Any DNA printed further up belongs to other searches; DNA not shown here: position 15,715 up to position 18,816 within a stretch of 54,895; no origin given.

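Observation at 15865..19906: PHP-SMC ATPase translationally coupled to an AlbA_2/GHKL protein: candidate undescribed two-gene defense module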

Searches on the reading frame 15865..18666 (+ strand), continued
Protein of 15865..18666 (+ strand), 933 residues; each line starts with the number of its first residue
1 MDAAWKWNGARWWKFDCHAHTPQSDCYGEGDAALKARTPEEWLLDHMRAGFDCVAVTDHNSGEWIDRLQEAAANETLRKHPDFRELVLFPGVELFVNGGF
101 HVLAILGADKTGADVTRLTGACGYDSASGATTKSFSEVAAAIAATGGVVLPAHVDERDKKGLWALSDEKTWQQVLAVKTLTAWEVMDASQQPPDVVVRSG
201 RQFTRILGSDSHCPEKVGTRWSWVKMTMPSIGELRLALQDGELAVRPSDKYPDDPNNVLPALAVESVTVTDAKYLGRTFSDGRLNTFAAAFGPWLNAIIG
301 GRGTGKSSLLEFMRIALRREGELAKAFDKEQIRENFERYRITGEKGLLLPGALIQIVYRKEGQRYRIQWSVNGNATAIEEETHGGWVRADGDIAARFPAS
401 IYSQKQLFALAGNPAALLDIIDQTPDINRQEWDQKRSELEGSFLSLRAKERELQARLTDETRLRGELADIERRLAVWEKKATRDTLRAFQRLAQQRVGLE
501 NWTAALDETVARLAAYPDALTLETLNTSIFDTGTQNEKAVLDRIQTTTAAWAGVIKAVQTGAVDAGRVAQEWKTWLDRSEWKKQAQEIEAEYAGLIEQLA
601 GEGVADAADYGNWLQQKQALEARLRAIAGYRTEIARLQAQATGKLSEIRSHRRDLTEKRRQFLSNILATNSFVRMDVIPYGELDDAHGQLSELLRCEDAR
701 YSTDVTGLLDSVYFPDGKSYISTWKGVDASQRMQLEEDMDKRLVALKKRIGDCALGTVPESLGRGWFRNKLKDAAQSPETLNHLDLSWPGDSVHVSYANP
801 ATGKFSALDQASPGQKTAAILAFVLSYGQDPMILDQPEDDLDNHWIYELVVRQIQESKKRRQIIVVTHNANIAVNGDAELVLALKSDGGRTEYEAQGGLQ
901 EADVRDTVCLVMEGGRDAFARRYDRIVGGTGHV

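Call 76: fold_search(model_id=the predicted structure, library=pdb)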
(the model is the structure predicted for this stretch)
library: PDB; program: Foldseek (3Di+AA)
matches with E <= 10: 1000; with E <= 0.001: 67
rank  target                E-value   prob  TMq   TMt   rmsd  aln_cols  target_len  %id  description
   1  8as8_A                8.5e-11  1.00  0.25  0.35  23.1       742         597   13  E. coli Wadjet JetABC monomer (released 2022-12-14)
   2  9qxt_A                2.5e-10  1.00  0.24  0.28  29.8       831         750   14  E. coli JetABC dimer in the DNA boarding-holding state (released 2025-10-01)
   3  5xei                  1.1e-09  1.00  0.26  0.41  16.5       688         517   12  Crystal structure of the Smc head domain with a coiled coil and joint derived from Pyrococcus yayanosii (released 2017-06-07)
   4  9qxx_A                1.2e-09  1.00  0.25  0.30  29.9       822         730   14  JetABC DNA loaded state dimer (released 2025-10-01)
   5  9qxu_A                1.9e-09  1.00  0.28  0.34  28.2       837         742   14  JetABC DNA loaded state monomer (open) (released 2025-10-01)
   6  9qxx_B                2.4e-09  1.00  0.24  0.29  30.9       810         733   14  JetABC DNA loaded state dimer (released 2025-10-01)
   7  8q72_A                3.1e-09  1.00  0.23  0.27  31.0       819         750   14  E. coli plasmid-borne JetABCD(E248A) core in a cleavage-competent state (released 2024-01-31)
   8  8dk2_D                1.4e-08  1.00  0.20  0.25  32.9       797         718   13  CryoEM structure of Pseudomonas aeruginosa PA14 JetABC in an unclamped state trapped in ATP dependent dimeric form (released 2022-10-05)
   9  9qxu_B                3.6e-08  1.00  0.23  0.27  28.2       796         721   13  JetABC DNA loaded state monomer (open) (released 2025-10-01)
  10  7nyw_A                1.8e-07  1.00  0.27  0.35  21.9       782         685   12  Cryo-EM structure of the MukBEF-MatP-DNA head module (released 2021-07-07)
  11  9q9h_B                1.8e-07  1.00  0.26  0.44  17.2       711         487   11  Cryo-EM structure of human Mre11-Rad50 complex bound to DNA (released 2025-10-01)
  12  7zr1_C                2.1e-07  1.00  0.21  0.25  67.3       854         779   13  Chaetomium thermophilum Mre11-Rad50-Nbs1 complex bound to ATPyS (composite structure) (released 2023-01-11)
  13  8dk2_C                2.9e-07  1.00  0.21  0.25  34.4       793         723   14  CryoEM structure of Pseudomonas aeruginosa PA14 JetABC in an unclamped state trapped in ATP dependent dimeric form (released 2022-10-05)
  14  7zr1_D                3.4e-07  1.00  0.20  0.24  70.8       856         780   12  Chaetomium thermophilum Mre11-Rad50-Nbs1 complex bound to ATPyS (composite structure) (released 2023-01-11)
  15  9q9h_A                4.5e-07  1.00  0.25  0.43  17.0       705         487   11  Cryo-EM structure of human Mre11-Rad50 complex bound to DNA (released 2025-10-01)
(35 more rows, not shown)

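Call 93: search_protein_families(library=padloc, proteins=[L004:4197-6992:+, L004:946-3777:+, L004:11040-13046:+, L004:13043-13825:+, L048:3537-6971:+, L035:2599-4935:+, L032:9769-12684:+, L080:9820-12147:+], max_evalue=0.00001)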
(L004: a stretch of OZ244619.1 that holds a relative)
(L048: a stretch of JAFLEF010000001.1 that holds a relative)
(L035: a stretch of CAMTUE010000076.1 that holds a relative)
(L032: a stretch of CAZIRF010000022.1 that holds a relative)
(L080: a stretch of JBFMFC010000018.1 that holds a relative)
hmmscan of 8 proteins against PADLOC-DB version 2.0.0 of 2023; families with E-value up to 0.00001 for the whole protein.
L004:4197-6992:+ (931 aa): 14 families
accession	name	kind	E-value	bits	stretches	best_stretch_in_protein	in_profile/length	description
PDLC02541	PglX|PglXI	-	0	1303.2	1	15-929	4-918/919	PglXI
PDLC03346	MTase_II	-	0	1044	3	256-930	359-1067/1068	Type II methyltransferase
PDLC03312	MTase_II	-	2.2e-68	229.1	3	392-620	408-1251/1344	Type II methyltransferase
PDLC03319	MTase_II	-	1.2e-17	61.9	1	498-634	286-423/503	Type II methyltransferase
PDLC03325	MTase_II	-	2.1e-11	41.2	1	486-579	275-363/426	Type II methyltransferase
PDLC03371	MTase_II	-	2.6e-11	41.6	1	127-171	184-230/260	Type II methyltransferase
PDLC03367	MTase_II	-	2.7e-10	37.2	1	201-599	61-443/633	Type II methyltransferase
PDLC03216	MTase_II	-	1.6e-09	35.3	0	132-172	194-234/364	Type II methyltransferase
PDLC03738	oMTase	-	1.1e-08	32.1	0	133-173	205-245/376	orphan methyltransferase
PDLC02189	DUF1156_MTase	-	2.1e-08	30.8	1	373-601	419-649/944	-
PDLC03353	MTase_II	-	5.5e-08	30.7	0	131-187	188-240/260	Type II methyltransferase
PDLC03299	MTase_II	-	1.1e-07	29.7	0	132-174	196-238/296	Type II methyltransferase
PDLC03339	MTase_II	-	5.3e-06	23.4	0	131-193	209-267/399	Type II methyltransferase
PDLC03300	MTase_II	-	6.9e-06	23.3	0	131-173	214-256/302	Type II methyltransferase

L004:946-3777:+ (943 aa): 2 families
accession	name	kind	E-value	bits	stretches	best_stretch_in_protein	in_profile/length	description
PDLC02482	BrxC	-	0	1413.9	1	1-943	308-1231/1231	BrxC-PglY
PDLC02487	BrxC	-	7.4e-36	121.3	1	4-928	311-1192/1215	BrxC-PglY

L004:11040-13046:+ (668 aa): 4 families
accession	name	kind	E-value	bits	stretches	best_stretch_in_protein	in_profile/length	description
PDLC02558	PglZ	-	0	1010.2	1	1-666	1-664/666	PglZ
PDLC02556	PglZ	-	3e-135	450.3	1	7-664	5-638/641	PglZ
PDLC02555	PglZ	-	1.6e-21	74.5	1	394-663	356-611/613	PglZ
PDLC02565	PglZ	-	6.4e-06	22.8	0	401-660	479-729/910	PglZ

L004:13043-13825:+ (260 aa): 2 families
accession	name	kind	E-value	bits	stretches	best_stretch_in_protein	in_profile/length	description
PDLC02444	BrxA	-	1.2e-97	324.3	1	1-249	1-249/251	BrxA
PDLC02437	BrxA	-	4.4e-51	171.7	1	6-235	2-224/238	BrxA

L048:3537-6971:+ (1144 aa): 21 families
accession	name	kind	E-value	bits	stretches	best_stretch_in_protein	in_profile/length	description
PDLC02528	PglX|PglXI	-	0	1536.8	1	1-1140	1-1122/1125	PglX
PDLC02535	PglX|PglXI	-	1e-220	733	1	1-697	3-705/731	PglX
PDLC02534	PglX|PglXI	-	2e-127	423.5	1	735-1139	2-381/389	PglX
PDLC02521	PglX|PglXI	-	6.5e-79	264.1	2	137-666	166-685/1174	PglX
PDLC03600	REase_MTase_IIG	-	2.7e-63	212.4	3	398-663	428-696/1205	Type IIG restriction enzyme-methyltransferase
PDLC02525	PglX|PglXI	-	7.3e-60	201.2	2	292-591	283-575/607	PglX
PDLC02523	PglX|PglXI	-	2.6e-42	142.7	3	467-588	556-675/1428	PglX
PDLC02524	PglX|PglXI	-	1.9e-41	140.3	1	180-663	21-492/722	PglX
PDLC02518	PglX|PglXI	-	1.2e-35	120.7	1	162-550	177-589/1412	PglX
PDLC02641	DrmMI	-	6e-34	115.1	1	294-629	304-636/1161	DrmMI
PDLC02522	PglX|PglXI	-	3.2e-29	99.3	1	290-606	420-736/1218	PglX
PDLC02517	PglX|PglXI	-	3.8e-26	89.7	1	466-592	8-135/707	PglX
PDLC02527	PglX|PglXI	-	1e-20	71.1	2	172-361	195-393/1332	PglX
PDLC02526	PglX|PglXI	-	1.9e-19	67.6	1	161-230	174-245/640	PglX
PDLC02519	PglX|PglXI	-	8.5e-18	61.4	1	170-230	179-239/1241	PglX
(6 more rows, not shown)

L035:2599-4935:+ (778 aa): 4 families
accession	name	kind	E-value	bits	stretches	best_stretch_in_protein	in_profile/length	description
PDLC02566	PglZ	-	4.9e-269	892.7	1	6-776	3-773/774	PglZ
PDLC02561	PglZ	-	1.7e-13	47.6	1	555-682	583-716/840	PglZ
PDLC02548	PglZ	-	1.2e-09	35.2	1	402-496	432-537/961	PglZ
PDLC02545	PglZ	-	2.5e-06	24.2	0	552-688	500-642/750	PglZ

L032:9769-12684:+ (971 aa): 46 families (the best 25 are shown)
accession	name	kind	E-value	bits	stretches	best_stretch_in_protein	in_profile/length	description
PDLC02500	BrxHI|BrxHII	-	0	1646.1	1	8-968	4-931/933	BrxHI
PDLC02621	DrmD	-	7.4e-101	337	1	84-617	102-641/1040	DrmD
PDLC00659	HmaA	-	3.6e-86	288.1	1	94-661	95-670/1176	SNF2 helicase / DEAD-box helicase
PDLC02504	BrxHI|BrxHII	-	3.1e-79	265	1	90-646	96-625/971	BrxHII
PDLC02572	DrmA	-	2.5e-75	252.1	1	84-610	99-631/1043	DrmA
PDLC02620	DrmD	-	1.1e-73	246.8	1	99-671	95-650/1060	DrmD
PDLC02632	DrmD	-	1.4e-66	223.3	1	84-605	104-629/662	DrmD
PDLC02623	DrmD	-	4.3e-64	214.8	2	356-679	413-698/1040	DrmD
PDLC02619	DrmD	-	3.8e-59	198.7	2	538-648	471-583/872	DrmD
PDLC02633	DrmD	-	3.1e-58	195.5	1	81-612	103-641/839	DrmD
PDLC02634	DrmD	-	9e-52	174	1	103-679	91-667/900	DrmD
PDLC02843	DpdE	-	8e-49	164.4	3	98-174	153-229/1091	DpdE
PDLC02840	DpdE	-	2e-46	156.9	3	468-630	522-687/1091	DpdE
PDLC02624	DrmD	-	8.3e-40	134.9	1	141-604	2-469/652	DrmD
PDLC02853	DpdE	-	4.2e-39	132.2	1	102-639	96-639/985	DpdE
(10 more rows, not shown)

L080:9820-12147:+ (775 aa): 4 families
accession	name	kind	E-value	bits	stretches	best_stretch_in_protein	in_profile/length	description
PDLC02566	PglZ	-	1.6e-277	920.8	1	4-774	2-773/774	PglZ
PDLC02561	PglZ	-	1.9e-08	30.9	1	441-681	467-719/840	PglZ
PDLC02545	PglZ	-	5.1e-07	26.5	1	551-684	503-642/750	PglZ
PDLC02563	PglZ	-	6.2e-07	26.1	0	421-489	437-504/831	PglZ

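Call 111: search_dna_similar(query=window:15865-18666:+, collection=plasmids, mode=protein, max_rows=40, max_evalue=1e-20)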
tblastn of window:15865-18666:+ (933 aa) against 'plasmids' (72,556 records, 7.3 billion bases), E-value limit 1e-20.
Records with a match: 477; places in all: 485; records where one place covers at least 80% of the query: 439.
Best place of each record, by identity: <60% 477.
By first word of the organism name: Escherichia 213; Klebsiella 134; Enterobacter 42; Salmonella 24; Citrobacter 13; Raoultella 11; Pseudomonas 7; Vibrio 4; Pantoea 4; Leclercia 3; and 15 more.
By predicted mobility (MOB-suite, as given by PLSDB): conjugative 398; non-mobilizable 53; mobilizable 26.
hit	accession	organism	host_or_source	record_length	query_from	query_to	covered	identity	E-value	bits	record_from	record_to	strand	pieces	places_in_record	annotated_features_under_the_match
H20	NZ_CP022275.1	Citrobacter freundii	Sediment around river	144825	7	926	99%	40.0%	0e+0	653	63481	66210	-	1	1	TrlF family AAA-like ATPase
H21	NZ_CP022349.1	Klebsiella michiganensis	Homo sapiens,feces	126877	7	926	99%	40.0%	0e+0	653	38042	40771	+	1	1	TrlF family AAA-like ATPase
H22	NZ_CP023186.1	Klebsiella michiganensis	patient,China: The First Affiliated ...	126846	7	926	99%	40.0%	0e+0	653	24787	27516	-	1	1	TrlF family AAA-like ATPase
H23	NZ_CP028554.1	Klebsiella variicola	Homo sapiens,Culture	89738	7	926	99%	40.0%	0e+0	653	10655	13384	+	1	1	TrlF family AAA-like ATPase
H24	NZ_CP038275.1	Raoultella ornithinolytica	sediment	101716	7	926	99%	40.0%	0e+0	653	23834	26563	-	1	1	TrlF family AAA-like ATPase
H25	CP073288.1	Klebsiella pneumoniae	pure culture,sputum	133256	7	926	99%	40.0%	0e+0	653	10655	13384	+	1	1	ABC transporter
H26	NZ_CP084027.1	Escherichia coli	pure culture,conjugation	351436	7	926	99%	40.0%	0e+0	653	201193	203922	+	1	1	TrlF family AAA-like ATPase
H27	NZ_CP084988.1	Klebsiella pneumoniae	Homo sapiens,blood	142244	7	926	99%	40.0%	0e+0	653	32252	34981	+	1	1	TrlF family AAA-like ATPase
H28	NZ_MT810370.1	Klebsiella pneumoniae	-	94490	7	926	99%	40.0%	0e+0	653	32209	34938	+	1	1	TrlF family AAA-like ATPase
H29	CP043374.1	Klebsiella pneumoniae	Homo sapiens,pure culture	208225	7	926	99%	40.0%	0e+0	653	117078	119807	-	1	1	ABC transporter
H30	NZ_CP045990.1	Klebsiella pneumoniae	Homo sapiens,Culture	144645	7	926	99%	40.0%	0e+0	653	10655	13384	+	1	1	TrlF family AAA-like ATPase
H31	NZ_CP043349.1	Klebsiella pneumoniae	Homo sapiens,Culture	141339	7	926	99%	40.0%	0e+0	653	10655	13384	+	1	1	TrlF family AAA-like ATPase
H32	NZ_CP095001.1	Klebsiella michiganensis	female,catheter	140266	7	926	99%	40.0%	0e+0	653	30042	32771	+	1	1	TrlF family AAA-like ATPase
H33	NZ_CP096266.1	Klebsiella quasipneumoniae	Homo sapiens,sputum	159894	7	926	99%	40.0%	0e+0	653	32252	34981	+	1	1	TrlF family AAA-like ATPase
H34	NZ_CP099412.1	Klebsiella pneumoniae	cerebrospinal fluid ...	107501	7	926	99%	40.0%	0e+0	653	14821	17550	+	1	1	TrlF family AAA-like ATPase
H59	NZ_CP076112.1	Klebsiella pneumoniae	patient,cell culture,sputum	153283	7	926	99%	40.0%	0e+0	653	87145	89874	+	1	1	TrlF family AAA-like ATPase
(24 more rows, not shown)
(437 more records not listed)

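Call 112: search_protein_families(library=ncbifam, proteins=[L083:4995-7748:+, L032:6959-9763:+], max_evalue=1e-30)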
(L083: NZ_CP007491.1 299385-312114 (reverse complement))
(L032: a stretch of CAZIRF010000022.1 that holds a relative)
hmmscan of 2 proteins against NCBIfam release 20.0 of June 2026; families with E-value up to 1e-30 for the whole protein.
L083:4995-7748:+ (917 aa): 3 families
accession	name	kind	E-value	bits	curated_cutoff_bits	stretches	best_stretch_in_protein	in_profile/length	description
NF045780.1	TrlF_fam_ATP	equivalog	4.9e-195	651.1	350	1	5-912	2-943/944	TrlF family AAA-like ATPase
NF042955.1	Ppl_antiphage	equivalog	4.2e-189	630.5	1000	1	5-912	1-882/882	anti-phage protein Ppl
NF045781.1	Spaf1101_AAA_ATP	equivalog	8.1e-83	279.3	475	2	612-911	536-831/836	Spaf_1101 family AAA-like ATPase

L032:6959-9763:+ (934 aa): 3 families
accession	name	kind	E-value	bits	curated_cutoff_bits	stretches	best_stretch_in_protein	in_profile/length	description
NF045780.1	TrlF_fam_ATP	equivalog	3.7e-195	651.5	350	1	24-930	3-943/944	TrlF family AAA-like ATPase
NF042955.1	Ppl_antiphage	equivalog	7.7e-186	619.7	1000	1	24-930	2-882/882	anti-phage protein Ppl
NF045781.1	Spaf1101_AAA_ATP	equivalog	7.3e-82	276.1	475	2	631-928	537-830/836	Spaf_1101 family AAA-like ATPase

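Call 120: search_protein_families(library=pfam, proteins=[L012:6749-6925:+], max_evalue=1)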
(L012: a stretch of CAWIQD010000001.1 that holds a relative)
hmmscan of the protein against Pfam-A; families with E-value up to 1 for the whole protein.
L012:6749-6925:+ (58 aa): 2 families
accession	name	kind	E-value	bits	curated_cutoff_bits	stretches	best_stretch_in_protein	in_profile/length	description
PF01402.27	RHH_1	-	1.4e-06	28.5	20.5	1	22-54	5-37/39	Ribbon-helix-helix protein, copG family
PF12651.13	RHH_3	-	0.05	14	21.6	1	21-54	7-40/44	Ribbon-helix-helix domain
